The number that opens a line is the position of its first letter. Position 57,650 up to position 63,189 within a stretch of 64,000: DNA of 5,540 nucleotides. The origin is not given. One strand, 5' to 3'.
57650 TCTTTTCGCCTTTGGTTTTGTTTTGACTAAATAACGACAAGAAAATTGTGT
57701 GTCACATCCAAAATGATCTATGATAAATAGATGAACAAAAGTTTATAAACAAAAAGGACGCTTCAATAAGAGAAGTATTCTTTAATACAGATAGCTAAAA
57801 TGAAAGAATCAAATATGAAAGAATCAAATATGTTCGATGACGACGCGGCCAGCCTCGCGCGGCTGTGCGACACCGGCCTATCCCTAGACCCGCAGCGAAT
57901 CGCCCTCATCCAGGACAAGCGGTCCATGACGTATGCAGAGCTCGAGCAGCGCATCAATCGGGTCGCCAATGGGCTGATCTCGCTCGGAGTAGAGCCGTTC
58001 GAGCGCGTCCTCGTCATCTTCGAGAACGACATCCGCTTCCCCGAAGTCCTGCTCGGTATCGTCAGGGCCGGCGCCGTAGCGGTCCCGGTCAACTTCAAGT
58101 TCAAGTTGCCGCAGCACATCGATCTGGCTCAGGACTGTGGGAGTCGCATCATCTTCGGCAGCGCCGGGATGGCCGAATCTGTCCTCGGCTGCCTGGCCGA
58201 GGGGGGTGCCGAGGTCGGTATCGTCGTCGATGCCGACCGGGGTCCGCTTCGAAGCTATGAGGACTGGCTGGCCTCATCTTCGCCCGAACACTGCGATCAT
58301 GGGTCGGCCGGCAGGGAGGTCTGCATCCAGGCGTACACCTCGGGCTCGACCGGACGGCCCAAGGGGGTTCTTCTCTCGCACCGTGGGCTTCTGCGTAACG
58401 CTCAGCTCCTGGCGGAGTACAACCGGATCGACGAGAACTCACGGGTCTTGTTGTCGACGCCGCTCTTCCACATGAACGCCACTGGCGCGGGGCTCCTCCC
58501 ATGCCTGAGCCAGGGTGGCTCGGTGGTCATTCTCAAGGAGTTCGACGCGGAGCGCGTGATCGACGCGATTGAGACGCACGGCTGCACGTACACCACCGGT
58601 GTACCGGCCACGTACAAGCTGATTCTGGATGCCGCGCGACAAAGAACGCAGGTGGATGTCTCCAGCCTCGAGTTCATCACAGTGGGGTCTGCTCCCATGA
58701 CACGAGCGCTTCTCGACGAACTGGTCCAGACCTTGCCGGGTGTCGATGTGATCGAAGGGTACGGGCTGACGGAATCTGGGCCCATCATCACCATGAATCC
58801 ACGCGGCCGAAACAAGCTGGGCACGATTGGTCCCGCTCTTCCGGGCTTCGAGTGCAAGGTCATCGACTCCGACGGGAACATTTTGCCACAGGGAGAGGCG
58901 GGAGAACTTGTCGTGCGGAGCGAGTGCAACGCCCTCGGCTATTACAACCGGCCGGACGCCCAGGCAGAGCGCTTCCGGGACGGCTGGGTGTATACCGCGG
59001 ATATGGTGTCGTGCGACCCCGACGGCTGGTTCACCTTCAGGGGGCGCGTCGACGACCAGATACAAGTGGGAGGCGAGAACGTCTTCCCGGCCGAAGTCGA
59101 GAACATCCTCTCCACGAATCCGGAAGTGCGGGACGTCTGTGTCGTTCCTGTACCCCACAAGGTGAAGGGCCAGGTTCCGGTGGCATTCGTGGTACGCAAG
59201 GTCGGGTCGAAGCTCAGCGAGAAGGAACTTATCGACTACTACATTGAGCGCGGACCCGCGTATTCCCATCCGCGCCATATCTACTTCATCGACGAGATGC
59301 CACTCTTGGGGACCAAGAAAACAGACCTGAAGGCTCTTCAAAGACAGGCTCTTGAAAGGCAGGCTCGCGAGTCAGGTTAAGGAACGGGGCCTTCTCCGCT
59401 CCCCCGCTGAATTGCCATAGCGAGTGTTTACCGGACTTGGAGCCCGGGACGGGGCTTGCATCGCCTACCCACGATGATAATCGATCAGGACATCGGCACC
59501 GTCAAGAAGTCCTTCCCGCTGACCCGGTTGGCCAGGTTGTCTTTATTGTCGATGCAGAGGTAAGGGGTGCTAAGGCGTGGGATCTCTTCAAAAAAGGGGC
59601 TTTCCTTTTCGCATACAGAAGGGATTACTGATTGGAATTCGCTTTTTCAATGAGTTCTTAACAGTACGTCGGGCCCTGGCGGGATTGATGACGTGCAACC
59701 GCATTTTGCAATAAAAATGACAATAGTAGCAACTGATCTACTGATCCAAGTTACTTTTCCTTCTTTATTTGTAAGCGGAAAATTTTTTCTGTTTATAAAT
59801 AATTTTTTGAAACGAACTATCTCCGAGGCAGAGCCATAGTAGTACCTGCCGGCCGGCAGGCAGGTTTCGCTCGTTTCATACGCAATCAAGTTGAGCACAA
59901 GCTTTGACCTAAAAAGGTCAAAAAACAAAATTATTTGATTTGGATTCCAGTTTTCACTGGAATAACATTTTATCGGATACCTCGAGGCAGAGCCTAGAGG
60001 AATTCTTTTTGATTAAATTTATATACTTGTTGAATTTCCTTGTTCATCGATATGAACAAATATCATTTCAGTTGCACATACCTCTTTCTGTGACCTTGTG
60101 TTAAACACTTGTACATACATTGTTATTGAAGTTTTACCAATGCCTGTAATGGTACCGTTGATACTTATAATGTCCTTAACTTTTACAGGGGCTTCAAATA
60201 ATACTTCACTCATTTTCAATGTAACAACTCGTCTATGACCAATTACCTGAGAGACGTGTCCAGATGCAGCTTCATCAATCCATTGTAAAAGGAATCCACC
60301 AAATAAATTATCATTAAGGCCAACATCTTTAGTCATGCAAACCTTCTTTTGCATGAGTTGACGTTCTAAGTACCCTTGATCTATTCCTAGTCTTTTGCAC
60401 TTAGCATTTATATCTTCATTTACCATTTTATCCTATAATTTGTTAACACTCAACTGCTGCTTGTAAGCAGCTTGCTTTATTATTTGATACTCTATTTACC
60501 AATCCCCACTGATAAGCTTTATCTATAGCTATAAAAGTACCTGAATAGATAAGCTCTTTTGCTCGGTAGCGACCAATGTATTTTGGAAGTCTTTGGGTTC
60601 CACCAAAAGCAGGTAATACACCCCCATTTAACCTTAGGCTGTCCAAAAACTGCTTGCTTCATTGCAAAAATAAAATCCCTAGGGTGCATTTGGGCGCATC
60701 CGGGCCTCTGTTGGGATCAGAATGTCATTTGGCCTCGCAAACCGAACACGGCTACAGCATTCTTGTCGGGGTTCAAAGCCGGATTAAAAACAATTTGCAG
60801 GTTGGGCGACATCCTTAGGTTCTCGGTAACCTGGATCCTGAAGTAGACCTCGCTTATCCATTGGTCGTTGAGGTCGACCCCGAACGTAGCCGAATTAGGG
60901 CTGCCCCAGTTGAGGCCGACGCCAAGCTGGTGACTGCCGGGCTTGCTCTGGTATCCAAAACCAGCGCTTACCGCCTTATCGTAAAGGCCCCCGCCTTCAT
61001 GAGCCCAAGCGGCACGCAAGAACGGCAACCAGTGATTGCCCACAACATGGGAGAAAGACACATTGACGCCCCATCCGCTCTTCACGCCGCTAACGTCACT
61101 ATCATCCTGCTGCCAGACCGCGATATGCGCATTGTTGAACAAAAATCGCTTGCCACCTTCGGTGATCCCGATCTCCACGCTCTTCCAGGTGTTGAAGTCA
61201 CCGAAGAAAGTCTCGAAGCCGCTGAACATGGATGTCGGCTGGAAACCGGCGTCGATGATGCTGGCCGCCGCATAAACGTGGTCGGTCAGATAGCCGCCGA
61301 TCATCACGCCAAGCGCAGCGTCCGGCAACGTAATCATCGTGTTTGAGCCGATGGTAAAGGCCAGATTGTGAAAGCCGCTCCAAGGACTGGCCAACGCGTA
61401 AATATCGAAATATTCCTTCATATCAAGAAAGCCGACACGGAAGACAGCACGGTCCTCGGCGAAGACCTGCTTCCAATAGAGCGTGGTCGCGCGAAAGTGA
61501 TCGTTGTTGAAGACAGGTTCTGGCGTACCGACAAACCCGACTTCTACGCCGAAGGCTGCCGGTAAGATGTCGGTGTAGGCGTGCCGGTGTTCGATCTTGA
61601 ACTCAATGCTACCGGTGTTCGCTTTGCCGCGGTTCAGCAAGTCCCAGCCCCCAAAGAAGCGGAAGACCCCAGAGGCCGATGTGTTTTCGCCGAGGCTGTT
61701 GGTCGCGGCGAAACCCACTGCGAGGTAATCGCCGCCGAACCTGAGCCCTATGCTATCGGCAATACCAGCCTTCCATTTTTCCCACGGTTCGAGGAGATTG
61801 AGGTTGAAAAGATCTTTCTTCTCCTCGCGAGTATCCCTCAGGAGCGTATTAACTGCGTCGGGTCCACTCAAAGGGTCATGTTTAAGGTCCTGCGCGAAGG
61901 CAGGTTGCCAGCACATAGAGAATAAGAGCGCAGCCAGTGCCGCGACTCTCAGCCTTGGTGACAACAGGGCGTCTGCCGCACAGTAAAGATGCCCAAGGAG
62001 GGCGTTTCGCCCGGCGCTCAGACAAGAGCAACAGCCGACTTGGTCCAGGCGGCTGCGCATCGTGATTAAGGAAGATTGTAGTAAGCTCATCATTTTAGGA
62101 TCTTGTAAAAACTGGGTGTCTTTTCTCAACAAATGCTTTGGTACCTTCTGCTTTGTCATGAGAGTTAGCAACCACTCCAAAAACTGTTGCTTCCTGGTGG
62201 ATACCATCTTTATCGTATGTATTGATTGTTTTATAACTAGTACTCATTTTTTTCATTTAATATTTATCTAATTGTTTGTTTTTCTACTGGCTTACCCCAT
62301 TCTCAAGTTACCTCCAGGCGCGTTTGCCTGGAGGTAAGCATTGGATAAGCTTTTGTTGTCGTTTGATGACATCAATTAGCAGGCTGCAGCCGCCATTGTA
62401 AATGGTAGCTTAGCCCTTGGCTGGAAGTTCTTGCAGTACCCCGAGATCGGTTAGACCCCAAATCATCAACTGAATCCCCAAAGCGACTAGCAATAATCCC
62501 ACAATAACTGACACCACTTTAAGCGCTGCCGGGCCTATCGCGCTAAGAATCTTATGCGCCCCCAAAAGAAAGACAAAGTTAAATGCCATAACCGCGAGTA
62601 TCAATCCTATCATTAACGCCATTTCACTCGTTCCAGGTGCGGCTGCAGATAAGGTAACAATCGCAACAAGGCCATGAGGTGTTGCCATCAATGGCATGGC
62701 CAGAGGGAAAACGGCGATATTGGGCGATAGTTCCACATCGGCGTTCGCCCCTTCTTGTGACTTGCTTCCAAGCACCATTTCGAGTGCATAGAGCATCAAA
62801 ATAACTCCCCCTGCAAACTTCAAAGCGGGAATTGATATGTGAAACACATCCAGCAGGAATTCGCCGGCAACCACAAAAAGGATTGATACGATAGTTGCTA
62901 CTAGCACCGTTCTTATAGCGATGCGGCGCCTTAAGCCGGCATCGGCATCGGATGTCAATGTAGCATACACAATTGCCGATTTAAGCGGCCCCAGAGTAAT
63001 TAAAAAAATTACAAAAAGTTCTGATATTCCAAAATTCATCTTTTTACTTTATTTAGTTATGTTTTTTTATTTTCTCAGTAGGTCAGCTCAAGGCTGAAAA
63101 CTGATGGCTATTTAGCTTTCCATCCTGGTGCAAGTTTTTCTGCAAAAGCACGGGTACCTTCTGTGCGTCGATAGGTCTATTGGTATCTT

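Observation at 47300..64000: Patchwork island: strongly GC-rich blocks interleaved with host-like AT-rich sequence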

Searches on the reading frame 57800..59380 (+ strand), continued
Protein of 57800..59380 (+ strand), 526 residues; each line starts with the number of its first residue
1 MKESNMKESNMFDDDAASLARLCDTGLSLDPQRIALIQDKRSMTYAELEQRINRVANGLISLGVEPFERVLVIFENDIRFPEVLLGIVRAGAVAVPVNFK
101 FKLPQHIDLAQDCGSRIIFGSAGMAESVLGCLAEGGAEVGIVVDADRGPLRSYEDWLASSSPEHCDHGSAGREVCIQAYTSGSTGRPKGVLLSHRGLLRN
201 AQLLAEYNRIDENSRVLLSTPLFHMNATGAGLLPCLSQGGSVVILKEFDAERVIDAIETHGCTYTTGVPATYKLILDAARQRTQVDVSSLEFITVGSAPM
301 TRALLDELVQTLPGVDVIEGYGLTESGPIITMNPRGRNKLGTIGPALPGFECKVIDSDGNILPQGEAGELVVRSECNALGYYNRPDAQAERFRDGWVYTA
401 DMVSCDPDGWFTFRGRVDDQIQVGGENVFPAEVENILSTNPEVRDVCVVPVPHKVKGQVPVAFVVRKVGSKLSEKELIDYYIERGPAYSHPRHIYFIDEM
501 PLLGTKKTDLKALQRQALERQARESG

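Call 36: find_encoding_contigs(protein=P0092, flank=10000, max_places=2)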
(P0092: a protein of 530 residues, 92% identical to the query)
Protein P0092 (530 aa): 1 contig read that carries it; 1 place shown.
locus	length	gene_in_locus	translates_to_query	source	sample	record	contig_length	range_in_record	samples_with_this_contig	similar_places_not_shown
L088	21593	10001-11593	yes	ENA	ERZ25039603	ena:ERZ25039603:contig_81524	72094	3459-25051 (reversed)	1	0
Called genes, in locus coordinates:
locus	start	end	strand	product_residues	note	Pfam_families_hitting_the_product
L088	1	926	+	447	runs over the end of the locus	PF01979:Amidohydro_1, PF07969:Amidohydro_3 (faint)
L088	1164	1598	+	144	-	-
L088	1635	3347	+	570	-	PF07969:Amidohydro_3, PF01979:Amidohydro_1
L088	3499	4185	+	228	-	PF00005:ABC_tran, PF13304:AAA_21 (faint)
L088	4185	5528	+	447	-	PF12704:MacB_PCD, PF02687:FtsX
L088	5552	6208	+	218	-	PF11736:DUF3299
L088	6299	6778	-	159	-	PF13358:DDE_3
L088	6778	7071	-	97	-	-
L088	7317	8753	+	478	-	PF00144:Beta-lactamase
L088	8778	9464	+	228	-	PF00732:GMC_oxred_N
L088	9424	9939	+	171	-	-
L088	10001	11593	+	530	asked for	PF00501:AMP-binding, PF13193:AMP-binding_C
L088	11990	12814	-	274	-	PF00378:ECH_1, PF16113:ECH_2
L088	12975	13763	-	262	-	PF00378:ECH_1, PF16113:ECH_2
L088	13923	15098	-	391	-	PF02515:CoA_transf_3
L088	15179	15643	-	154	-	PF01575:MaoC_dehydratas, PF13452:FAS1_DH_region (weak)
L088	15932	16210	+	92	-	PF01527:HTH_Tnp_1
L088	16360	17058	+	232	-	PF13276:HTH_21, PF00665:rve, PF13683:rve_3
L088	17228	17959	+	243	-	PF13701:DDE_Tnp_1_4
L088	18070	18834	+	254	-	PF01914:MarC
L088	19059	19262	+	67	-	PF13701:DDE_Tnp_1_4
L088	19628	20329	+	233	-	-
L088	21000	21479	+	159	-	-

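Call 37: find_encoding_contigs(protein=P0091, flank=10000, max_places=2)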
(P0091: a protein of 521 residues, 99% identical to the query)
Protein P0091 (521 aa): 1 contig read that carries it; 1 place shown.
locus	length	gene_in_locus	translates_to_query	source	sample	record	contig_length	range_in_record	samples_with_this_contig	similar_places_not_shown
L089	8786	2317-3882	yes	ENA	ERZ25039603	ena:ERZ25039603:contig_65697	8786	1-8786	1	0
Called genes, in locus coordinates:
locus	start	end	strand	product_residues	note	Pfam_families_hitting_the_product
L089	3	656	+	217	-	?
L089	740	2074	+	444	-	PF01979:Amidohydro_1, PF07969:Amidohydro_3 (faint)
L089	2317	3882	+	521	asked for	PF00501:AMP-binding, PF13193:AMP-binding_C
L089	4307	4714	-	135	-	PF13279:4HBT_2 (faint), PF03061:4HBT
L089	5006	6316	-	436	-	PF04966:OprB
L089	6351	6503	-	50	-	-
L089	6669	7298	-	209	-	PF01914:MarC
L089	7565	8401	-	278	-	PF00378:ECH_1, PF16113:ECH_2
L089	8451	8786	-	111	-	?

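Call 77: find_related_loci(query=window:57800-59380:+, collection=viral_contigs, flank=10000)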
Query window:57800-59380:+ (526 aa) in viral_contigs; peptide patterns used: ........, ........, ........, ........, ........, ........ (x = any residue, [..] = any of these).
8 stretches matched a pattern, but none encodes a relative of the query by tblastn (E <= 1e-3).

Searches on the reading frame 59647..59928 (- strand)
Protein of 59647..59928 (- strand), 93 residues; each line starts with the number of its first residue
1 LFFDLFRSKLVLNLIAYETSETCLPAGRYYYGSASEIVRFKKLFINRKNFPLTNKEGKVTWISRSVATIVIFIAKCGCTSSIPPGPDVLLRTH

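Call 32: search_protein_families(library=pfam, proteins=[window:59647-59928:-], max_evalue=0.001)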
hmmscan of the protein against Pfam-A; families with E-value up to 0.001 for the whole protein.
window:59647-59928:- (93 aa): 0 families

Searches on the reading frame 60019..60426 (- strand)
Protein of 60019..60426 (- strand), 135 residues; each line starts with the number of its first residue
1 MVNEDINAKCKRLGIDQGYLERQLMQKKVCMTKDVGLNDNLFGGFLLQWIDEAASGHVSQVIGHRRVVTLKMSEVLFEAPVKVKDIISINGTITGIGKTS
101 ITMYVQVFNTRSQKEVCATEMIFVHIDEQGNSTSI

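Call 31: search_protein_families(library=pfam, proteins=[window:60019-60426:-], max_evalue=0.001)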
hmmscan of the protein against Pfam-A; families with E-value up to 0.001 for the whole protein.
window:60019-60426:- (135 aa): 3 families
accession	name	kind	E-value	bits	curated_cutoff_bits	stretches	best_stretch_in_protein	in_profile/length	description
PF03061.28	4HBT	-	2.7e-11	44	20.6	1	40-111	3-74/79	Thioesterase superfamily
PF13279.12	4HBT_2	-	9.3e-05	23.3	25.5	1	60-130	38-108/122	Thioesterase-like superfamily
PF01643.23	Acyl-ACP_TE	-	9.3e-05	22.6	23.7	1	74-129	62-116/131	Acyl-ACP thioesterase N-terminal domain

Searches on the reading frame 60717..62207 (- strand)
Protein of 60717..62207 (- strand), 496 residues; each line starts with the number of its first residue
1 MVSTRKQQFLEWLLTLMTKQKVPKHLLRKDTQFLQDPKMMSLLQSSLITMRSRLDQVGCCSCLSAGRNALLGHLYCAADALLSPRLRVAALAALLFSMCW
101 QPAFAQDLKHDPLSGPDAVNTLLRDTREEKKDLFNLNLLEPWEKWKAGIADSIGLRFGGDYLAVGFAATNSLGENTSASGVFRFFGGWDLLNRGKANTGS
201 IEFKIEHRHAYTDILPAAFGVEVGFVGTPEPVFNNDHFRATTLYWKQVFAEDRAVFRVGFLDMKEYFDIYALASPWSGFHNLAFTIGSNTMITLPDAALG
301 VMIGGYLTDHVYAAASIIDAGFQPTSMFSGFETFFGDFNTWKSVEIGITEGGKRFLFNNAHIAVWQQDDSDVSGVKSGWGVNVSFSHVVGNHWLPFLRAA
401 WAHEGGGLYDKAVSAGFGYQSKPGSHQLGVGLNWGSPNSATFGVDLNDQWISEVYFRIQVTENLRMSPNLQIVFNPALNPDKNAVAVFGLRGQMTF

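Call 4: search_protein_families(library=ncbifam, proteins=[window:60717-62207:-])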
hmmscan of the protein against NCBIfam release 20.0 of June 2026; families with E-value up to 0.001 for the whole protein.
window:60717-62207:- (496 aa): 0 families

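Call 5: search_protein_families(library=pfam, proteins=[window:60717-62207:-])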
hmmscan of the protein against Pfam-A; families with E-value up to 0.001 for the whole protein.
window:60717-62207:- (496 aa): 1 family
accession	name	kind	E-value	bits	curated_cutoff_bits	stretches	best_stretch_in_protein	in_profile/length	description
PF04966.18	OprB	-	1.5e-15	57.9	22.9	1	224-496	61-372/372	Carbohydrate-selective porin, OprB family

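Call 55: search_protein_families(library=pfam, proteins=[window:60717-62042:-], max_evalue=0.01)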
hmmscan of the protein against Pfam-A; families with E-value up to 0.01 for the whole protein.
window:60717-62042:- (441 aa): 1 family
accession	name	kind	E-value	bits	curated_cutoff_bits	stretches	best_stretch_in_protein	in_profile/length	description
PF04966.18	OprB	-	1.1e-15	58.3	22.9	1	168-441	61-372/372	Carbohydrate-selective porin, OprB family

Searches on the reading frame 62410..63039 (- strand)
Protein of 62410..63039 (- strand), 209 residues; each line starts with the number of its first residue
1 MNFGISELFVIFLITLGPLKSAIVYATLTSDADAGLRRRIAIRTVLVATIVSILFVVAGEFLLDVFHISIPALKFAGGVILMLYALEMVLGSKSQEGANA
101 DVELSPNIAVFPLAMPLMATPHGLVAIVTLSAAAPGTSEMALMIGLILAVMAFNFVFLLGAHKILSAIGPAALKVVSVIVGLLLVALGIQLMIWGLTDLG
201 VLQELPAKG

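Call 4: search_protein_families(library=ncbifam, proteins=[window:62410-63039:-])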
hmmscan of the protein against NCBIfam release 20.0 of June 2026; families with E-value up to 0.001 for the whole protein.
window:62410-63039:- (209 aa): 4 families
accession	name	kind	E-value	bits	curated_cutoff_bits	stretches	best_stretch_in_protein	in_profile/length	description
TIGR00427.1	TIGR00427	subfamily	6.2e-29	101.2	99.2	1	8-196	10-201/201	NAAT family transporter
NF008320.0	PRK11111.1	equivalog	4.9e-24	84.9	216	1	8-199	14-209/215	YchE family NAAT transporter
NF008228.0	PRK10995.1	equivalog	6.1e-24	84.4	162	1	10-199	13-216/223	MarC family NAAT transporter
NF008010.0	PRK10739.1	equivalog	1.6e-18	67.4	215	1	10-196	9-191/197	YhgN family NAAT transporter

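Call 5: search_protein_families(library=pfam, proteins=[window:62410-63039:-])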
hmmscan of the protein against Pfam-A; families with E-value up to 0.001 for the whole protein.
window:62410-63039:- (209 aa): 2 families
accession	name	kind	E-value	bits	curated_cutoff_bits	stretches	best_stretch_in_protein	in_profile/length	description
PF01914.23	MarC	-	1.1e-34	120.2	23.9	1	6-197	5-200/203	MarC family integral membrane protein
PF03741.22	TerC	-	1.9e-06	28.2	27.8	1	22-93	15-82/178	Integral membrane protein TerC family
